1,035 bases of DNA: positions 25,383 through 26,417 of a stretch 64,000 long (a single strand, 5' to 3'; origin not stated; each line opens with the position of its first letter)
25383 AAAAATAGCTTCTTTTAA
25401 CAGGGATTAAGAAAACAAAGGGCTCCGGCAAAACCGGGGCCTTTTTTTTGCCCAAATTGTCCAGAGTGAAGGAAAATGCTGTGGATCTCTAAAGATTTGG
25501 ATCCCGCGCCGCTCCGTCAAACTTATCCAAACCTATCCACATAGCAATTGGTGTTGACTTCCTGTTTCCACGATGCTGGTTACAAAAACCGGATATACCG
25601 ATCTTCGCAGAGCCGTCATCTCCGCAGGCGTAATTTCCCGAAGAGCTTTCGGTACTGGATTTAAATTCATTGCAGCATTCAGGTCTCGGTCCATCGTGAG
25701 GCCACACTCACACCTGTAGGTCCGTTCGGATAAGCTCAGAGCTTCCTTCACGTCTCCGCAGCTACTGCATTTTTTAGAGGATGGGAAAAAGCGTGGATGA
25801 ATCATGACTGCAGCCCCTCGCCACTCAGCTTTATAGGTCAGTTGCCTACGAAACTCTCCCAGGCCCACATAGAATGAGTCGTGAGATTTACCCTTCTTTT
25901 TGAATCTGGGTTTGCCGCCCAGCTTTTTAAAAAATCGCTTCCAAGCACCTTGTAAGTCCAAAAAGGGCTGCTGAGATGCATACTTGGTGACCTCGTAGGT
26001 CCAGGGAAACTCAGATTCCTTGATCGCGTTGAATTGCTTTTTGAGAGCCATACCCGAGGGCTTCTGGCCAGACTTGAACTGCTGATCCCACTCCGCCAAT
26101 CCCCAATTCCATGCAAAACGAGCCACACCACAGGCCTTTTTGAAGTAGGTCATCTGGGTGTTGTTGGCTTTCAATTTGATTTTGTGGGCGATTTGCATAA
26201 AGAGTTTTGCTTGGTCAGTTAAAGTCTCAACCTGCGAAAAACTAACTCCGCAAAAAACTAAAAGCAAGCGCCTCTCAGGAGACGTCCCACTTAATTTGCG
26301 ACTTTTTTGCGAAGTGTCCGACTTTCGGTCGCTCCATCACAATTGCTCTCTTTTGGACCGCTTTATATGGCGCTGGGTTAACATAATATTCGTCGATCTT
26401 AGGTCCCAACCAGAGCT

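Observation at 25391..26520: tnpB with a precise in-frame internal deletion of the RuvC-I/II region; a miniaturised TnpB remnant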

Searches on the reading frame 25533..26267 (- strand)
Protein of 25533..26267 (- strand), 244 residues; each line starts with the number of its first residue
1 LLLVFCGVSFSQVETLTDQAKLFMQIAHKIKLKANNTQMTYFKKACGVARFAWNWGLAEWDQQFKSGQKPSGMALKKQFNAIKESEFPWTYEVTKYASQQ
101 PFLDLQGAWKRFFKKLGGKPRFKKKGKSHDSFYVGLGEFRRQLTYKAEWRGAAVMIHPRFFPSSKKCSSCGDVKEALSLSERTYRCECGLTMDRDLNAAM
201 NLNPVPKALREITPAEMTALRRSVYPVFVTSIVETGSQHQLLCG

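Call 3: search_protein_families(library=pfam, proteins=[window:25533-26267:-], max_evalue=0.01)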
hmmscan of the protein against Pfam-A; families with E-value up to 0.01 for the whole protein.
window:25533-26267:- (244 aa): 2 families
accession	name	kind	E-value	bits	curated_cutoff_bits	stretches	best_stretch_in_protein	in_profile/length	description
PF07282.18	Cas12f1-like_TNB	-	2.4e-21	76.1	26.3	1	137-202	2-60/60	Cas12f1-like, TNB domain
PF12323.14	HTH_OrfB_IS605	-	9e-12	44.7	21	1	24-69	1-47/47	Helix-turn-helix domain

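Call 4: search_protein_families(library=ncbifam, proteins=[window:25533-26267:-], max_evalue=0.01)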
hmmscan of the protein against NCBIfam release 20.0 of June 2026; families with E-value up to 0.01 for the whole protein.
window:25533-26267:- (244 aa): 4 families
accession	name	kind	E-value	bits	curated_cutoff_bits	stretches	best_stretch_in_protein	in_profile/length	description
NF040570.1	guided_TnpB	subfamily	1.2e-40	140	100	2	134-202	317-386/389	RNA-guided endonuclease TnpB family protein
NF038281.1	IS200_TnpB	exception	9.5e-36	123.7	425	2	27-132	3-109/360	IS200/IS605 family element RNA-guided endonuclease TnpB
NF038280.1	IS607_TnpB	exception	2.4e-28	99.3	350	2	134-210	320-396/431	IS607 family element RNA-guided endonuclease TnpB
NF049972.1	CRISPR_Cas12f2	exception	6.6e-08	31.8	450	1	118-202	425-515/524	type V CRISPR-associated effector Cas12f2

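Call 5: find_homologous_proteins(query=window:25533-26201:-)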
Query window:25533-26201:- (222 aa): 2252 proteins with E <= 0.001 among 2361 candidates; the best 120 are listed.
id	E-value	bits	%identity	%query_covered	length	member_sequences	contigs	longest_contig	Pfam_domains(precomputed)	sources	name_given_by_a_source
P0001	1.5e-66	242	64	53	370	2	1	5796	PF12323.15,PF01385.26,PF07282.19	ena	-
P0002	7.7e-64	233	62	51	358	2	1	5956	PF12323.15,PF01385.26,PF07282.19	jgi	-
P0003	1.1e-63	233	60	53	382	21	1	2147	PF12323.15,PF01385.26,PF07282.19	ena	-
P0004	2.3e-63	232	61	50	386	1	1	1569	PF12323.15,PF01385.26,PF07282.19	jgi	jgi:putative transposase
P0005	5.4e-63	230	58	50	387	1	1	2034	PF12323.15,PF01385.26,PF07282.19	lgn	-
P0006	5.6e-63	230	66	50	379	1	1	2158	PF12323.15,PF01385.26,PF07282.19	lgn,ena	-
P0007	5.9e-63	230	58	53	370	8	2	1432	PF12323.15,PF01385.26,PF07282.19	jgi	-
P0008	9.9e-63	230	46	83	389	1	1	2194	PF12323.15,PF01385.26,PF07282.19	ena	-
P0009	1.9e-62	229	61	51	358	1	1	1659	PF12323.15,PF01385.26,PF07282.19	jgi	jgi:putative transposase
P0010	3.4e-62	228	52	61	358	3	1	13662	PF12323.15,PF01385.26,PF07282.19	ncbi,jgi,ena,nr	ncbi:MAG TPA: transposase [Thioploca sp.]|nr:transposase [Thioploca sp.]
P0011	4.8e-62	227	59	51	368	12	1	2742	PF12323.15,PF01385.26,PF07282.19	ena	-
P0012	9.5e-62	226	62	53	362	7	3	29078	PF12323.15,PF01385.26,PF07282.19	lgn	-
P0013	1.1e-61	226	62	50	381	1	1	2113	PF12323.15,PF01385.26,PF07282.19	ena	-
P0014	1.1e-61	226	61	50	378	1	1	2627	PF12323.15,PF01385.26,PF07282.19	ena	-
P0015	1.3e-61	226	62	50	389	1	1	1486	PF12323.15,PF01385.26,PF07282.19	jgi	jgi:putative transposase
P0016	1.4e-61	226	61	50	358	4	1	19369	PF12323.15,PF01385.26,PF07282.19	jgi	jgi:putative transposase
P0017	1.6e-61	226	64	50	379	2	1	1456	PF12323.15,PF01385.26,PF07282.19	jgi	jgi:putative transposase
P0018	2.2e-61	225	61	50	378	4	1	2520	PF12323.15,PF01385.26,PF07282.19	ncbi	ncbi:MAG: RNA-guided endonuclease TnpB family protein [Chlamydiota bacterium]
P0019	3.3e-61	225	49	59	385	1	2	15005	PF12323.15,PF01385.26,PF07282.19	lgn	-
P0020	4.8e-61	224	63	51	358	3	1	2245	PF12323.15,PF01385.26,PF07282.19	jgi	-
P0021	5.5e-61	224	63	50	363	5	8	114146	PF12323.15,PF01385.26,PF07282.19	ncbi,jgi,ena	-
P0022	6.4e-61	224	61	52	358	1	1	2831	PF12323.15,PF01385.26,PF07282.19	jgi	-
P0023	7.0e-61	224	59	52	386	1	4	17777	PF12323.15,PF01385.26,PF07282.19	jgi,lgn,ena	jgi:putative transposase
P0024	7.1e-61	224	61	51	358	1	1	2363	PF12323.15,PF01385.26,PF07282.19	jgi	-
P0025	7.2e-61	224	66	50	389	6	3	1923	PF12323.15,PF01385.26,PF07282.19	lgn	-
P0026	8.3e-61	223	59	51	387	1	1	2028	PF12323.15,PF01385.26,PF07282.19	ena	-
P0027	1.0e-60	223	63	50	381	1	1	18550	PF12323.15,PF01385.26,PF07282.19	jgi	jgi:putative transposase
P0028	1.0e-60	223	62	50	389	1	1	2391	PF12323.15,PF01385.26,PF07282.19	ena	-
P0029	1.1e-60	223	59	52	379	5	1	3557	PF12323.15,PF01385.26,PF07282.19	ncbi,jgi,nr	ncbi:MAG: transposase [Candidatus Parabeggiatoa sp. nov. 1]|nr:MAG: transposase [Gammaproteobacteria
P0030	2.2e-60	222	66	50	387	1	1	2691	PF12323.15,PF01385.26,PF07282.19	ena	-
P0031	2.3e-60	222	61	51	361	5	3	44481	PF12323.15,PF01385.26,PF07282.19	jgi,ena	-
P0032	2.4e-60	222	60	51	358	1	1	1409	PF12323.15,PF01385.26,PF07282.19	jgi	-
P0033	3.2e-60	221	61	51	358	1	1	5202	PF12323.15,PF01385.26,PF07282.19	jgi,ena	-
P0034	4.2e-60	221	64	50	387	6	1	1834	PF12323.15,PF01385.26,PF07282.19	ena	-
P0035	5.0e-60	221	63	50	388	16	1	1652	PF12323.15,PF01385.26,PF07282.19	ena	-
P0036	5.2e-60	221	57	53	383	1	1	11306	PF12323.15,PF01385.26,PF07282.19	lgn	-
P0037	5.8e-60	221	60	51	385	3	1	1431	PF12323.15,PF01385.26,PF07282.19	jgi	-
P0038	5.9e-60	221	59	48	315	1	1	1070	PF12323.15,PF01385.26,PF07282.19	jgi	jgi:putative transposase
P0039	7.7e-60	220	61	50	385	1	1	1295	PF12323.15,PF01385.26,PF07282.19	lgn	-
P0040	8.8e-60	220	58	54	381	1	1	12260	PF12323.15,PF01385.26,PF07282.19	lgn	-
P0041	1.0e-59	220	61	51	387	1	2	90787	PF12323.15,PF01385.26,PF07282.19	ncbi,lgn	-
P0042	1.1e-59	220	64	50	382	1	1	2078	PF12323.15,PF01385.26,PF07282.19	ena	-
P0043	1.2e-59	220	62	50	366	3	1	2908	PF12323.15,PF01385.26,PF07282.19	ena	-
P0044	1.2e-59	220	59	51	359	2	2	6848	PF12323.15,PF01385.26,PF07282.19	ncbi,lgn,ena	-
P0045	1.4e-59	219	64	50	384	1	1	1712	PF12323.15,PF01385.26,PF07282.19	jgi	-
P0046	1.5e-59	219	62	51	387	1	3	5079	PF12323.15,PF01385.26,PF07282.19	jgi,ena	jgi:putative transposase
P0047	2.2e-59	219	63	51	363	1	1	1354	PF12323.15,PF01385.26,PF07282.19,PF17848.8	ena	-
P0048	2.5e-59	219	60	51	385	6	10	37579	PF12323.15,PF01385.26,PF07282.19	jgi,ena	jgi:putative transposase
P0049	2.8e-59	218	63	50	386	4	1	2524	PF12323.15,PF01385.26,PF07282.19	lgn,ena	-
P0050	2.8e-59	218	67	44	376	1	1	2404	PF12323.15,PF01385.26,PF07282.19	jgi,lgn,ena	-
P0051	3.3e-59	218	62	50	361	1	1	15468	PF12323.15,PF01385.26,PF07282.19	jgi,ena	-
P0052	3.8e-59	218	61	50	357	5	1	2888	PF12323.15,PF01385.26,PF07282.19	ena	-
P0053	4.2e-59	218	66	50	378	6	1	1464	PF12323.15,PF01385.26,PF07282.19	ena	-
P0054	6.2e-59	217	60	50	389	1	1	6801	PF12323.15,PF01385.26,PF07282.19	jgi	jgi:putative transposase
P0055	7.6e-59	217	60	50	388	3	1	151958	PF12323.15,PF01385.26,PF07282.19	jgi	-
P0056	7.7e-59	217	62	50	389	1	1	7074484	PF12323.15,PF01385.26,PF07282.19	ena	-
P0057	8.2e-59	217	59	51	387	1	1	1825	PF12323.15,PF01385.26,PF07282.19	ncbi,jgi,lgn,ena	jgi:putative transposase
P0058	8.8e-59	217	61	50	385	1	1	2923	PF12323.15,PF01385.26,PF07282.19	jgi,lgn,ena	-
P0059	9.1e-59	217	60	50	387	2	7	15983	PF12323.15,PF01385.26,PF07282.19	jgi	jgi:putative transposase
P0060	1.2e-58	216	61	50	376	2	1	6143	PF12323.15,PF01385.26,PF07282.19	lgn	-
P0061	1.3e-58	216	59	50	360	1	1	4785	PF12323.15,PF01385.26,PF07282.19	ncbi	ncbi:MAG: RNA-guided endonuclease TnpB family protein [Pseudomonadota bacterium]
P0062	1.3e-58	216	62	50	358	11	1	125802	PF12323.15,PF01385.26,PF07282.19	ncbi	-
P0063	1.3e-58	216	58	51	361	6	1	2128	PF12323.15,PF01385.26,PF07282.19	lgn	-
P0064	1.8e-58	216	48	50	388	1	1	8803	PF12323.15,PF01385.26,PF07282.19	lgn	-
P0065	1.9e-58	216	63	51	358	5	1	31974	PF12323.15,PF01385.26,PF07282.19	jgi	jgi:putative transposase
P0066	1.9e-58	216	59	52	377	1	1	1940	PF12323.15,PF01385.26,PF07282.19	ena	-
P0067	1.9e-58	216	60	50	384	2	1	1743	PF12323.15,PF01385.26,PF07282.19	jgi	jgi:putative transposase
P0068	2.0e-58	216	59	50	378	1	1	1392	PF12323.15,PF01385.26,PF07282.19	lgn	-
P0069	2.3e-58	215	57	50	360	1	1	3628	PF12323.15,PF01385.26,PF07282.19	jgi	-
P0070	2.8e-58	215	61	53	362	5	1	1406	PF12323.15,PF01385.26,PF07282.19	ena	-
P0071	4.7e-58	214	59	50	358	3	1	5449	PF12323.15,PF01385.26,PF07282.19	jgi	-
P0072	4.8e-58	214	56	62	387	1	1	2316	PF12323.15,PF01385.26,PF07282.19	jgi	jgi:putative transposase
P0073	4.8e-58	214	62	50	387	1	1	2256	PF12323.15,PF01385.26,PF07282.19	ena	-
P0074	5.4e-58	214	58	54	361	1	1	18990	PF12323.15,PF01385.26,PF07282.19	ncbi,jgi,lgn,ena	-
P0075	7.4e-58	214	57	52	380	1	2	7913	PF12323.15,PF01385.26,PF07282.19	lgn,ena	-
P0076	8.1e-58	214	63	50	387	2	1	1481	PF12323.15,PF01385.26,PF07282.19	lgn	-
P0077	8.4e-58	214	54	50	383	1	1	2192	PF12323.15,PF01385.26,PF07282.19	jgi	-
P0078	8.9e-58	213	59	53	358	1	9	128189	PF12323.15,PF01385.26,PF07282.19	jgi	jgi:putative transposase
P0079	9.9e-58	213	60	50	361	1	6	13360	PF12323.15,PF01385.26,PF07282.19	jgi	jgi:putative transposase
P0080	1.0e-57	213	67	43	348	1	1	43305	PF12323.15,PF01385.26,PF07282.19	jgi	-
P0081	1.5e-57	213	58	50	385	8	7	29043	PF12323.15,PF01385.26,PF07282.19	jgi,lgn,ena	-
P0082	1.6e-57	213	58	50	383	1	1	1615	PF12323.15,PF01385.26,PF07282.19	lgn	-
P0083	2.1e-57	212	56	50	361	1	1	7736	PF12323.15,PF01385.26,PF07282.19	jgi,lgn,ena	-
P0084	2.2e-57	212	60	51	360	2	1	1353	PF12323.15,PF01385.26,PF07282.19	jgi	jgi:putative transposase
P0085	2.3e-57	212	59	53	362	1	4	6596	PF12323.15,PF01385.26,PF07282.19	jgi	-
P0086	2.4e-57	212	58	53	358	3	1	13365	PF12323.15,PF01385.26,PF07282.19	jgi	jgi:putative transposase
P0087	2.9e-57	212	60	50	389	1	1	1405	PF12323.15,PF01385.26,PF07282.19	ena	-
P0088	3.2e-57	212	54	50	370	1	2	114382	PF12323.15,PF01385.26,PF07282.19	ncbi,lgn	-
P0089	3.6e-57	211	57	50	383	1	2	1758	PF12323.15,PF01385.26,PF07282.19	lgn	-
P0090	3.7e-57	211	59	50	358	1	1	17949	PF12323.15,PF01385.26,PF07282.19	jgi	jgi:putative transposase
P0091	3.8e-57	211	60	51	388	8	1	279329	PF12323.15,PF01385.26,PF07282.19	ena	-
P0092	4.7e-57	211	55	50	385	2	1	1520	PF12323.15,PF01385.26,PF07282.19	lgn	-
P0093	5.4e-57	211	61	50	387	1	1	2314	PF12323.15,PF01385.26,PF07282.19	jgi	-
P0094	5.8e-57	211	58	53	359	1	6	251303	PF12323.15,PF01385.26,PF07282.19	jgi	jgi:putative transposase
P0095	6.3e-57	211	56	51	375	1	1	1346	PF12323.15,PF01385.26,PF07282.19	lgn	-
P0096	6.6e-57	211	58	53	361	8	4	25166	PF12323.15,PF01385.26,PF07282.19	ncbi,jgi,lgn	jgi:putative transposase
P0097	6.7e-57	211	61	50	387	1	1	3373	PF12323.15,PF01385.26,PF07282.19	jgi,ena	-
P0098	7.1e-57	210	56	50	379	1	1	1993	PF12323.15,PF01385.26,PF07282.19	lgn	-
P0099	7.2e-57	210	74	54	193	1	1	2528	PF12323.15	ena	-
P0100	8.0e-57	210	57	50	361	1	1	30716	PF12323.15,PF01385.26,PF07282.19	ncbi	ncbi:MAG: RNA-guided endonuclease TnpB family protein [Pseudomonadota bacterium]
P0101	8.6e-57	210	62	50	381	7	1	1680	PF12323.15,PF01385.26,PF07282.19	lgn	-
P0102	9.3e-57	210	60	50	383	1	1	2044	PF12323.15,PF01385.26,PF07282.19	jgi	jgi:putative transposase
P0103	1.0e-56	210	58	53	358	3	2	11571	PF12323.15,PF01385.26,PF07282.19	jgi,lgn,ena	-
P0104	1.2e-56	210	58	50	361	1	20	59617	PF12323.15,PF01385.26,PF07282.19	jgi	jgi:putative transposase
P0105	1.4e-56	210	55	53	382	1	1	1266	PF12323.15,PF01385.26,PF07282.19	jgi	jgi:putative transposase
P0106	2.2e-56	209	61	50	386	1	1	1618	PF12323.15,PF01385.26,PF07282.19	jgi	jgi:putative transposase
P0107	2.3e-56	209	59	50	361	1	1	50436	PF12323.15,PF01385.26,PF07282.19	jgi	-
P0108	2.6e-56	209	59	50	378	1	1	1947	PF12323.15,PF01385.26,PF07282.19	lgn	-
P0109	3.9e-56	208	59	50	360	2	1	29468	PF12323.15,PF01385.26,PF07282.19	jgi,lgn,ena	-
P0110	4.7e-56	208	53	52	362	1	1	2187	PF12323.15,PF01385.26,PF07282.19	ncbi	-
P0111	4.9e-56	208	53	54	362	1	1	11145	PF12323.15,PF01385.26,PF07282.19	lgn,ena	-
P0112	7.7e-56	207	58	52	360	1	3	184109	PF12323.15,PF01385.26,PF07282.19,PF17848.8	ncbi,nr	ncbi:MAG: transposase [Desulfobacterales bacterium]|nr:transposase [Desulfobacterales bacterium] MBF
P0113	9.3e-56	207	61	50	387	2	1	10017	PF12323.15,PF01385.26,PF07282.19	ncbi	-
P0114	9.4e-56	207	62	50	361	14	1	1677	PF12323.15,PF01385.26,PF07282.19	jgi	jgi:putative transposase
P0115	1.1e-55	207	52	50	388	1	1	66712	PF12323.15,PF01385.26,PF07282.19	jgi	jgi:putative transposase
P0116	1.2e-55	206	55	51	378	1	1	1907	PF12323.15,PF01385.26,PF07282.19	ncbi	-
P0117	1.2e-55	206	56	50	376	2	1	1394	PF12323.15,PF01385.26,PF07282.19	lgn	-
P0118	1.3e-55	206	65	50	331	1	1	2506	PF01385.26,PF07282.19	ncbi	-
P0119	1.7e-55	206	50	53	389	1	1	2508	PF12323.15,PF01385.26,PF07282.19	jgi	jgi:putative transposase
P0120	1.7e-55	206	50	50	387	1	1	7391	PF12323.15,PF01385.26,PF07282.19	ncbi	-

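Call 7: find_encoding_contigs(protein=window:25533-26201:-, flank=10000)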
Protein window:25533-26201:- (222 aa): no gene with exactly this product is on record in the collection.

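Call 11: find_encoding_contigs(protein=P0099, flank=5000)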
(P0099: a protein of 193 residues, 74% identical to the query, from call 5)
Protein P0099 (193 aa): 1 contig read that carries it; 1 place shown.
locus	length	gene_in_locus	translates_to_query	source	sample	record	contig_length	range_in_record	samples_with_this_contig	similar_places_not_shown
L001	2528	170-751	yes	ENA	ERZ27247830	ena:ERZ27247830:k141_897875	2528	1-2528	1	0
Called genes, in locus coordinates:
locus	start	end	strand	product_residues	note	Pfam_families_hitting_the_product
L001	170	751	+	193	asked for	PF12323:HTH_OrfB_IS605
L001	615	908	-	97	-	-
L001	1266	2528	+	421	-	?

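Call 12: find_encoding_contigs(protein=P0001, flank=5000)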
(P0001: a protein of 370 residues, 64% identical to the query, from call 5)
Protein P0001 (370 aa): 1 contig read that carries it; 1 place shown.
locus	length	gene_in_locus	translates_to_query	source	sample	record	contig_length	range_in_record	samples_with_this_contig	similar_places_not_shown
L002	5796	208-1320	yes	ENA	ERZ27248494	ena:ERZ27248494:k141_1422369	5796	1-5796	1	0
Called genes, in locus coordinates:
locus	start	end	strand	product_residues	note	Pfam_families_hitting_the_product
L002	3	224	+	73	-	?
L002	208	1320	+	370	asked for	PF12323:HTH_OrfB_IS605, PF01385:OrfB_IS605, PF07282:Cas12f1-like_TNB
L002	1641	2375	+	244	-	PF07719:TPR_2 (faint), PF12895:ANAPC3 (faint), PF13181:TPR_8 (faint), PF13371:TPR_9 (faint), PF13414:TPR_11 (faint), PF13424:TPR_12 (faint), PF13431:TPR_17 (faint), PF00515:TPR_1 (weak), +4 more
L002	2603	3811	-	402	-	PF00375:SDF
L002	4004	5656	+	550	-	PF02366:PMT, PF13231:PMT_2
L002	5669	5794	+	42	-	?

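Call 15: find_related_loci(query=window:25533-26201:-, collection=genome_contigs, flank=10000)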
Query window:25533-26201:- (222 aa) in genome_contigs; peptide patterns used: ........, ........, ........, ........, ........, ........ (x = any residue, [..] = any of these).
154 stretches matched a pattern; 78 encode a relative of the query (tblastn E <= 1e-3); 78 distinct loci.
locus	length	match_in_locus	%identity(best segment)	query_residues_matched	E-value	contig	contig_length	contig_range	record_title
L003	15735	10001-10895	90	1-222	5e-73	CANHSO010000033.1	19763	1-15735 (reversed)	MAG: Bacteriovoracaceae bacterium isolate RE-26jul17-183 genome assembly, contig: RE-26jul17-C3712, whole genome shotgun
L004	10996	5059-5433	86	2-121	1e-70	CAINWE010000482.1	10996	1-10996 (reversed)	MAG: Oligoflexia bacterium isolate VK_bin-2343 genome assembly, contig: bin-2343:482/498, whole genome shotgun sequence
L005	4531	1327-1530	68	114-180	8e-26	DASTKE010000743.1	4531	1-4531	MAG TPA_asm: Ktedonobacteraceae bacterium isolate SMAG_U1933 k141_1161187, whole genome shotgun sequence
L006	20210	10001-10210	67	113-181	5e-25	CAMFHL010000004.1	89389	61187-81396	MAG: uncultured Arsenicibacter sp. isolate SRR9109402_bin.18_metaWRAP_v1.3_MAG genome assembly, contig: ERZ12289980.181,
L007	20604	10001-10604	67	113-180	7e-25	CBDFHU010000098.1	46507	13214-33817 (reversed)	MAG: Arsenicibacter sp. isolate 66810db4-f6cd-4c94-9027-6cd07412c868 genome assembly, contig: contig_98, whole genome sh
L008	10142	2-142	96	176-222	3e-24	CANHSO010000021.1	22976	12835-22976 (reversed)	MAG: Bacteriovoracaceae bacterium isolate RE-26jul17-183 genome assembly, contig: RE-26jul17-C2908, whole genome shotgun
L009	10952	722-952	55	112-187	3e-23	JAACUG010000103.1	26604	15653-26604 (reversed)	MAG: Cyanobacteria bacterium CG_2015-22_32_23 CG_2015-22_curated_scaffold_847, whole genome shotgun sequence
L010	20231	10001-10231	53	112-187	2e-22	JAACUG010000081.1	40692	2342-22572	MAG: Cyanobacteria bacterium CG_2015-22_32_23 CG_2015-22_curated_scaffold_376, whole genome shotgun sequence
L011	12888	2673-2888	55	107-180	3e-19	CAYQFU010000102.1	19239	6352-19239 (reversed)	MAG TPA_asm: uncultured Ktedonobacterales bacterium isolate SRP272529_co2_314 genome assembly, contig: NODE_4706_length_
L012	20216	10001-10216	55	107-180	4e-19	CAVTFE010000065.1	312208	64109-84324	MAG: uncultured bacterium isolate MFD00822.bin.2.150 genome assembly, contig: contig_69400, whole genome shotgun sequenc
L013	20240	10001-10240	49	113-192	6e-19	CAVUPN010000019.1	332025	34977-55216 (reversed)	MAG: uncultured Actinomycetota bacterium isolate MFD06229.bin.1.101 genome assembly, contig: contig_2892, whole genome s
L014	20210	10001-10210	54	112-180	1e-18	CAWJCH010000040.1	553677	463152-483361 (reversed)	MAG: uncultured Chloroflexia bacterium isolate MFD06714.bin.2.15 genome assembly, contig: contig_7744, whole genome shot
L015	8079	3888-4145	49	94-180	3e-18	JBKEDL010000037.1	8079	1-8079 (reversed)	MAG: Enterococcus sp. isolate VLC_021 k121_10695865, whole genome shotgun sequence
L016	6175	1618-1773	71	171-222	8e-18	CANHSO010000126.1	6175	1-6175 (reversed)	MAG: Bacteriovoracaceae bacterium isolate RE-26jul17-183 genome assembly, contig: RE-26jul17-C26158, whole genome shotgu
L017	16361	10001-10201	52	115-180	1e-17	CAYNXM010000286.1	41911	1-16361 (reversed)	MAG TPA_asm: uncultured Lyngbya sp. isolate binchicken_co372_111 genome assembly, contig: k141_4458064, whole genome sho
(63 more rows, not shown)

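Call 22: find_related_loci(query=window:25533-26201:-, collection=metagenome_contigs, flank=3000)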
Query window:25533-26201:- (222 aa) in metagenome_contigs; peptide patterns used: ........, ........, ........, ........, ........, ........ (x = any residue, [..] = any of these).
213 stretches matched a pattern; 129 encode a relative of the query (tblastn E <= 1e-3); the best 80 are kept; 80 distinct loci.
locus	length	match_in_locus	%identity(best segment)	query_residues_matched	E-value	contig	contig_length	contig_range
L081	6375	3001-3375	59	1-113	7e-44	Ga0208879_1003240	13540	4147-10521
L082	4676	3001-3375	59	1-113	1e-43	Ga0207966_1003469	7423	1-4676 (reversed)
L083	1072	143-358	61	112-222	6e-38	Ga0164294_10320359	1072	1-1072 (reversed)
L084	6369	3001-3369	46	2-118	6e-32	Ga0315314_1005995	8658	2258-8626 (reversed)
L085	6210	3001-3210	63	112-180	2e-25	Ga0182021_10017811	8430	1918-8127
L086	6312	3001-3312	49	114-216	6e-25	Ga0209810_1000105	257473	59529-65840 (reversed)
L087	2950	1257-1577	46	2-107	1e-24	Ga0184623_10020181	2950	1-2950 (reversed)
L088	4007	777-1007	55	112-187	8e-24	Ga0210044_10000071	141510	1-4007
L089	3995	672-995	44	1-107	9e-24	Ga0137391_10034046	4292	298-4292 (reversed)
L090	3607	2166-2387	58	112-180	3e-23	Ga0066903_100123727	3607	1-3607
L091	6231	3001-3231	53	112-187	6e-23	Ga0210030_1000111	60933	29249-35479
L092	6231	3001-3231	53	112-187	6e-23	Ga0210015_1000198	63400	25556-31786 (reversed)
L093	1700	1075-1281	59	113-180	8e-23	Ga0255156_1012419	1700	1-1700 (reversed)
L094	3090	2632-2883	49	94-180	5e-22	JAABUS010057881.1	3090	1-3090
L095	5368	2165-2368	56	113-180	9e-22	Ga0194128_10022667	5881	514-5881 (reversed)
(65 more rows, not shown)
